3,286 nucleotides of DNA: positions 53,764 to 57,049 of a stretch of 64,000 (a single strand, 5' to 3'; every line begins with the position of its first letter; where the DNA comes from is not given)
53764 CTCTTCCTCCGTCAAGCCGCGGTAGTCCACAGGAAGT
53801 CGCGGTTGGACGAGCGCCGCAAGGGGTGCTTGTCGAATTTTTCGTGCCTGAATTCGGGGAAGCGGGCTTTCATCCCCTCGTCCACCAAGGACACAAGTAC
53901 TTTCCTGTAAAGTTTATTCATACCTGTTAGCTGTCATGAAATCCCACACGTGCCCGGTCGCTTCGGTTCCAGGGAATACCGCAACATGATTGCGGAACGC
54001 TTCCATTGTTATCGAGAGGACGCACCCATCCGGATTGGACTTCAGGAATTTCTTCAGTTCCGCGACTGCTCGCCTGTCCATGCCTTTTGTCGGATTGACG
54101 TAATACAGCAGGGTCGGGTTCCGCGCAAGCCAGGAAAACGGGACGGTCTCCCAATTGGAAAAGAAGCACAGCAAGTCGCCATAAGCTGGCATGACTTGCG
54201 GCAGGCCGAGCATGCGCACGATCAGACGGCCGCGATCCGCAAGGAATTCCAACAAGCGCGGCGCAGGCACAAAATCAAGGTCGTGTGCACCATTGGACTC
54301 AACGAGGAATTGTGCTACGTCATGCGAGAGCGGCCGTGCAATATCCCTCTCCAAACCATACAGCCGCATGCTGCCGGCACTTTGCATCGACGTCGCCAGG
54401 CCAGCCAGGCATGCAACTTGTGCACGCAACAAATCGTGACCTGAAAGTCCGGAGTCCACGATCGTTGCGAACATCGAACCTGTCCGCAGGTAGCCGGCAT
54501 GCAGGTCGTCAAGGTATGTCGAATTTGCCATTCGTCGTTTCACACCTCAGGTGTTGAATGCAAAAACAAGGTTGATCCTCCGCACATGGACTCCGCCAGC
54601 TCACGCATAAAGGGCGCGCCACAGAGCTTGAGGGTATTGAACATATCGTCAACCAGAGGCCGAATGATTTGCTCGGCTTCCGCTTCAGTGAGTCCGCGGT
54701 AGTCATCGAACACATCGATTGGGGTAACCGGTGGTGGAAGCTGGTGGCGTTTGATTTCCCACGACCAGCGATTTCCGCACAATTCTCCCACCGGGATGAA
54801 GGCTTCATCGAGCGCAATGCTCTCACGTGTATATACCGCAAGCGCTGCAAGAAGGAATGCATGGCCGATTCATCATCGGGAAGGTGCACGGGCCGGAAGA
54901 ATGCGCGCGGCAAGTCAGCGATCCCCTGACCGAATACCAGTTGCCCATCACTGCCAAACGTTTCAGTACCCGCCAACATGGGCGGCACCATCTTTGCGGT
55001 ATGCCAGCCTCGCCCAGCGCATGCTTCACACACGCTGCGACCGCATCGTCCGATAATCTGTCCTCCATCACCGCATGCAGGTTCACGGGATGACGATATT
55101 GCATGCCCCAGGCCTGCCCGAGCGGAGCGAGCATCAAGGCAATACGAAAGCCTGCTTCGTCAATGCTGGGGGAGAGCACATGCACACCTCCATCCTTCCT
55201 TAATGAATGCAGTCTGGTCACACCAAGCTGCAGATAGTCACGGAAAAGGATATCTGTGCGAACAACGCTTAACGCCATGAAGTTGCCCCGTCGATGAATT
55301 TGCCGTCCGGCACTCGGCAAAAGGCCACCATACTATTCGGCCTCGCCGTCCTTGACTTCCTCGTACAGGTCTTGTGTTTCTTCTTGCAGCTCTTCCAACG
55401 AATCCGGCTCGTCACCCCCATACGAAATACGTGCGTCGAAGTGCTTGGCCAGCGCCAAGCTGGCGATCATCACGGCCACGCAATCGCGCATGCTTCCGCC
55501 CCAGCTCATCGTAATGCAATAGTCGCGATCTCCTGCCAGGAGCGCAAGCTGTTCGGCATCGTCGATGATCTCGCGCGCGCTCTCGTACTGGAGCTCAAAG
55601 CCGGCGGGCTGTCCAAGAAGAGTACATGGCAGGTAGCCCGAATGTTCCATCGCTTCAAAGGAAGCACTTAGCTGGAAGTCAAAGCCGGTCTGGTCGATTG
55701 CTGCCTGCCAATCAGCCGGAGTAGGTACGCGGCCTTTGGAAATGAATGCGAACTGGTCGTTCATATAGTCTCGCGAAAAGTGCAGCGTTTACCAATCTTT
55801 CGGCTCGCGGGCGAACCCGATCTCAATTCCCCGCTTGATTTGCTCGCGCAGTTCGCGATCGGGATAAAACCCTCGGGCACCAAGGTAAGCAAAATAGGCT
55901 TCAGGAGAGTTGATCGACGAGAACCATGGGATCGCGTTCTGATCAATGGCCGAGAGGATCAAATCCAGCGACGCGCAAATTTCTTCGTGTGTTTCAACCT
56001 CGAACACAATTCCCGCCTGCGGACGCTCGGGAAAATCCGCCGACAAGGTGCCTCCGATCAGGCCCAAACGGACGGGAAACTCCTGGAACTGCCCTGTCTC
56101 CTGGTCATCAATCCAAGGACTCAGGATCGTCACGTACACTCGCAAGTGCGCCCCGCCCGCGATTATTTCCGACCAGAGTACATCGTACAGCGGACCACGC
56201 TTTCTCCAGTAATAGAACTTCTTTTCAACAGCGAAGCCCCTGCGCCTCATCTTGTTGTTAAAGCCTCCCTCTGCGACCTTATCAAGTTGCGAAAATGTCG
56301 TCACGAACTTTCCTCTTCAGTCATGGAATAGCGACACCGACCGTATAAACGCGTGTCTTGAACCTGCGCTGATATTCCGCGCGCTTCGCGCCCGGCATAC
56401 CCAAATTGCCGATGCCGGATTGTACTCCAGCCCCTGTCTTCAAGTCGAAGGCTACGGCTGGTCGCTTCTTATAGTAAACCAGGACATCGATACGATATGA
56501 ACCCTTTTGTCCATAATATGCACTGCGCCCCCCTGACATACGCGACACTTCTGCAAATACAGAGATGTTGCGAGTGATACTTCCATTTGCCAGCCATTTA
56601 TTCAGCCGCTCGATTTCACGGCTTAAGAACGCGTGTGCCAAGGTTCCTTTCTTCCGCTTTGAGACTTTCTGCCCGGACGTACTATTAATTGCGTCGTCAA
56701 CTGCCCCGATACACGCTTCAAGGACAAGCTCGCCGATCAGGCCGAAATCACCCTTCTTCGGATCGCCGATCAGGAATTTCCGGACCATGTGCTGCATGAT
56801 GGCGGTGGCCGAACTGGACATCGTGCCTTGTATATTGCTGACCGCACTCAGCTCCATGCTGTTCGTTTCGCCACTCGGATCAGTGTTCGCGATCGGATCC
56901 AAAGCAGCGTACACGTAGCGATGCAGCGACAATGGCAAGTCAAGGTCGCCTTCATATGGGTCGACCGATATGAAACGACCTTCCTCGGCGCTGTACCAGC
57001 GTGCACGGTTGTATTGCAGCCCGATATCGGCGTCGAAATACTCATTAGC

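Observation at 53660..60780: Sharp GC discontinuity inside the Rhs gene: whole YD-repeat shell, toxin tip and downstream cassettes look foreign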

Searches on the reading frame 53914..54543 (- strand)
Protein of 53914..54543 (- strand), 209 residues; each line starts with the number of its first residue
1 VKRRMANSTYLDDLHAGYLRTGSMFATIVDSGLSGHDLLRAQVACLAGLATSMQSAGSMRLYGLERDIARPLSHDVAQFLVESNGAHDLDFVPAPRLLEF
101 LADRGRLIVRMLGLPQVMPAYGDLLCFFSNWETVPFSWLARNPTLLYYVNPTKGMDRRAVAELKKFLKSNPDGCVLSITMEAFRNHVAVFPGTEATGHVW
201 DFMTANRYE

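Call 7: search_protein_families(library=ncbifam, proteins=[window:53914-54543:-], max_evalue=0.01)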
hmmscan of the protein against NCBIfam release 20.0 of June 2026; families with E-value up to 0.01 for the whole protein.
window:53914-54543:- (209 aa): 0 families

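Call 8: search_protein_families(library=pfam, proteins=[window:53914-54543:-], max_evalue=0.1)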
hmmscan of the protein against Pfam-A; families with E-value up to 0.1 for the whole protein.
window:53914-54543:- (209 aa): 0 families
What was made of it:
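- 53914..55033 (-): Two further cassette ORFs (54,509-55,033 of 174 aa; 53,914-54,543 of 209 aa) of unknown function. An overlapping 165-aa ORF at 54,823-55,320 has no support from homologues. No family hits (call 8).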

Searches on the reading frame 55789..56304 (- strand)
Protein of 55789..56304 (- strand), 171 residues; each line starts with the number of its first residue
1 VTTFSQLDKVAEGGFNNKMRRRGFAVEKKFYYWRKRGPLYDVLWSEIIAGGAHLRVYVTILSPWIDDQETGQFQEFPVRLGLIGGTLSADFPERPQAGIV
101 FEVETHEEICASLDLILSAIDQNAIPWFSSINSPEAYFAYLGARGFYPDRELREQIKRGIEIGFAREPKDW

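Call 7: search_protein_families(library=ncbifam, proteins=[window:55789-56304:-], max_evalue=0.01)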
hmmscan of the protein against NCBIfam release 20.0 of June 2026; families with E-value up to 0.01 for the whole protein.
window:55789-56304:- (171 aa): 0 families

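Call 8: search_protein_families(library=pfam, proteins=[window:55789-56304:-], max_evalue=0.1)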
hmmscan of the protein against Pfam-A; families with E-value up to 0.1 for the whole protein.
window:55789-56304:- (171 aa): 0 families
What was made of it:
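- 55789..56304 (-): Putative cognate immunity gene (171 aa). No family hit (calls 7, 8).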

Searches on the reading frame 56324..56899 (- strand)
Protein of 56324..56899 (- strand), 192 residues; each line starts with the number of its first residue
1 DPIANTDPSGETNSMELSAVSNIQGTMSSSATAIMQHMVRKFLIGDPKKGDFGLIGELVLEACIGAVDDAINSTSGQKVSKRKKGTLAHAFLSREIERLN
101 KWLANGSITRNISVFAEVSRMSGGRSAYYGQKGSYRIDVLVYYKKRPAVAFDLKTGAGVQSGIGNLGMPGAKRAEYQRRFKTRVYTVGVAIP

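Call 8: search_protein_families(library=pfam, proteins=[window:56324-56899:-], max_evalue=0.1)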
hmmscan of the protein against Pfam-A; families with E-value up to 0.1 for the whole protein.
window:56324-56899:- (192 aa): 0 families

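Call 29: search_solved_structures(query=window:56324-56836:-, max_evalue=1)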
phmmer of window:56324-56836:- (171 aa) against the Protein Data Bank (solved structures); distinct sequences matched with E-value up to 1: 0.
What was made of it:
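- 56321..56839 (-): C-terminal toxin tip (about 171 aa plus stop), an uncharacterised Rhs-CT family with a PD-(D/E)xK-like motif set. A nuclease activity is predicted by inference only. No Pfam or PDB hit (calls 8, 29).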

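Call 37: predict_structure(protein=window:56324-56836:-)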
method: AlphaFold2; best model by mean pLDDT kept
length: 171 residues; sequences in the alignment: 1
mean_pLDDT: 50.5   pTM: 0.46
mean pLDDT of the five models: 50.5, 50.4, 45.3, 45.1, 42.6
residues with pLDDT >= 90: 0; 70-90: 0; 50-70: 95; < 50: 76
segments of 3 or more residues with pLDDT < 50: 1-32, 101-111, 124-151
pLDDT, mean of each block of 10 residues (from residue 1): 33 41 40 58 65 64 65 66 56 59 42 57 41 28 38 52 53 47
secondary structure, 60 per line:
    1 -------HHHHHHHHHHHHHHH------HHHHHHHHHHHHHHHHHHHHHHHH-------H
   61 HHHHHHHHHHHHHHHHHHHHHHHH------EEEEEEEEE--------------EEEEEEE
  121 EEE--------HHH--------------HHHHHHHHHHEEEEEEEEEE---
elements in order: H8-22 H29-52 H60-84 E91-99 E114-123 H149-158 E159-168
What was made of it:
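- On Rhs / YD-repeat polymorphic toxin: The single-sequence AlphaFold model had pLDDT of 50 (call 37).
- Tried and rejected: A single-sequence AlphaFold model of the tip had pLDDT of 50, so no fold search was run (call 37).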

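Call 41: find_homologous_proteins(query=window:56324-56836:-, max_evalue=0.001)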
Query window:56324-56836:- (171 aa): 1 proteins with E <= 0.001 among 97 candidates.
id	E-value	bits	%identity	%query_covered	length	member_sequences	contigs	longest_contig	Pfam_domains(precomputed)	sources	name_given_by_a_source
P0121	4.3e-49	185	55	90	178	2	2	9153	-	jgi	jgi:type I site-specific restriction-modification system R (restriction) subunit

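Call 42: find_encoding_contigs(protein=P0121, flank=8000, max_places=3)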
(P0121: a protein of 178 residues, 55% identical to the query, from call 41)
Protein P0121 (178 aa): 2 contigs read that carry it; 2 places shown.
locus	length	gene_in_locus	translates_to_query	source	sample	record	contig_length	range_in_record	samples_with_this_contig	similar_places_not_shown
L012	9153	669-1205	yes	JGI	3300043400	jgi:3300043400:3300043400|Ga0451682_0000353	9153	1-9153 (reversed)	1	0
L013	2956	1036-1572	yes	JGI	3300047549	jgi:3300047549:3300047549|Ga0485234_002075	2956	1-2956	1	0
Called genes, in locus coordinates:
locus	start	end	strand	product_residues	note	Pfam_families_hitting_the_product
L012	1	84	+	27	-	?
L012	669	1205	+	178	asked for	-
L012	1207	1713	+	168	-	-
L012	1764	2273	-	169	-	-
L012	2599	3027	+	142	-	-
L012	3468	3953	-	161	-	PF08845:SymE_toxin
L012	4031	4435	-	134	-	PF12844:HTH_19, PF13443:HTH_26, PF13560:HTH_31, PF01381:HTH_3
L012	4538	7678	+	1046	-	PF01807:Zn_ribbon_DnaG, PF08275:DNAG_N (weak), PF13155:Toprim_2, PF13362:Toprim_3, PF13662:Toprim_4, PF27228:MTBMA_p00010_2nd (weak)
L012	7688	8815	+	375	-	PF02899:Phage_int_SAM_1 (weak), PF13102:Phage_int_SAM_5 (faint), PF13495:Phage_int_SAM_4 (weak), PF00589:Phage_integrase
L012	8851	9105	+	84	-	-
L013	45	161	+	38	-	-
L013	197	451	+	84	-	-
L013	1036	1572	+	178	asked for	-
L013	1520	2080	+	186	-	-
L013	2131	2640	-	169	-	-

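Call 55: search_protein_representatives(protein=window:56324-56836:-)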
Query: 171 residues. Proteins with E-value up to 0.001 (for the whole library): 36; up to 1e-10: 8; up to 1e-30: 2. The best 36 are listed.
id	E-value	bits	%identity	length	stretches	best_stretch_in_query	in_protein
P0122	3.8e-59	215.6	63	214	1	1-171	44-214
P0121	1.4e-49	184.6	55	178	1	17-171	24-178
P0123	2.6e-29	118.6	43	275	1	1-166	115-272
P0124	3.0e-25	105.4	44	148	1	18-170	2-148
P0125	6.9e-23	97.8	36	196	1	4-169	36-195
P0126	7.5e-16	74.9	29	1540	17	75-118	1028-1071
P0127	1.1e-12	64.6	36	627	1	12-169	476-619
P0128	1.1e-11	61.4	37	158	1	9-140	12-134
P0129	1.3e-10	57.9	32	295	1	18-140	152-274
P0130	6.5e-10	55.6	37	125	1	45-170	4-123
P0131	2.9e-09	53.5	30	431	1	1-137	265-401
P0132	6.8e-09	52.3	41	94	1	72-170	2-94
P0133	3.5e-08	50.0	30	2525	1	4-137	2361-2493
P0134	7.6e-08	48.9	32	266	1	2-140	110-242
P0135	8.2e-07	45.5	27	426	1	15-138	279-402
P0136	2.1e-06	44.2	32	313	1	15-141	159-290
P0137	2.3e-06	44.1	34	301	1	1-138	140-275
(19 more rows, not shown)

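Call 56: search_protein_families(library=pfam, proteins=[P0122, P0123, P0125, P0127, P0129, P0131, P0133, P0134, P0136, P0137], max_evalue=0.01)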
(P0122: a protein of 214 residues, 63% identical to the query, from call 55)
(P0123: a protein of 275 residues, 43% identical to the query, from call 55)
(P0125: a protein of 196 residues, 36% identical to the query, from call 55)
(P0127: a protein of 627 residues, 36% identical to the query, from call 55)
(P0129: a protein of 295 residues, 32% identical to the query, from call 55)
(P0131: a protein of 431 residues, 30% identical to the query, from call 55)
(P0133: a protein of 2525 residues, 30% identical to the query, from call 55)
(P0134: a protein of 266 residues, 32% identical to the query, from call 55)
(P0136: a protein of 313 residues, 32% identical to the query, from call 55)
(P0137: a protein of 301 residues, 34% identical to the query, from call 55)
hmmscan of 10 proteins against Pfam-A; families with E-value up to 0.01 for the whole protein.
P0122 (214 aa): 0 families

P0123 (275 aa): 0 families

P0125 (196 aa): 0 families

P0127 (627 aa): 1 family
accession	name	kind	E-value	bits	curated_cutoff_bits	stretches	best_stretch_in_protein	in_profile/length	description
PF05593.20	RHS_repeat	-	8.9e-37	125.2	22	6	56-92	1-37/38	RHS Repeat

P0129 (295 aa): 0 families

P0131 (431 aa): 1 family
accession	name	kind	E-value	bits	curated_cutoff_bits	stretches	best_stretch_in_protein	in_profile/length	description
PF05593.20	RHS_repeat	-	8.1e-10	39.3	22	1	50-85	1-37/38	RHS Repeat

P0133 (2525 aa): 5 families
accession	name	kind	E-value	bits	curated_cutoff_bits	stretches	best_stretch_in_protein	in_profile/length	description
PF05593.20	RHS_repeat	-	4e-135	438.6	22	20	1703-1738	1-36/38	RHS Repeat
PF22352.2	K319L-like_PKD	-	3.3e-56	187.7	27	5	166-248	1-82/84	K319L-like, PKD domain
PF03793.24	PASTA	-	1e-50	170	23.2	4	763-825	1-63/64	PASTA domain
PF18911.6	PKD_4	-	2.8e-44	149.5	27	5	159-238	1-72/85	PKD domain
PF21027.3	Sde0182_C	-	9.9e-18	65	27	0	272-305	3-33/83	Cellulose-binding protein Sde0182, C-terminal domain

P0134 (266 aa): 0 families

P0136 (313 aa): 0 families

P0137 (301 aa): 0 families
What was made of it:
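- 56321..56839 (-): There are 36 relatives, some at the C-termini of RHS proteins (calls 55, 56).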
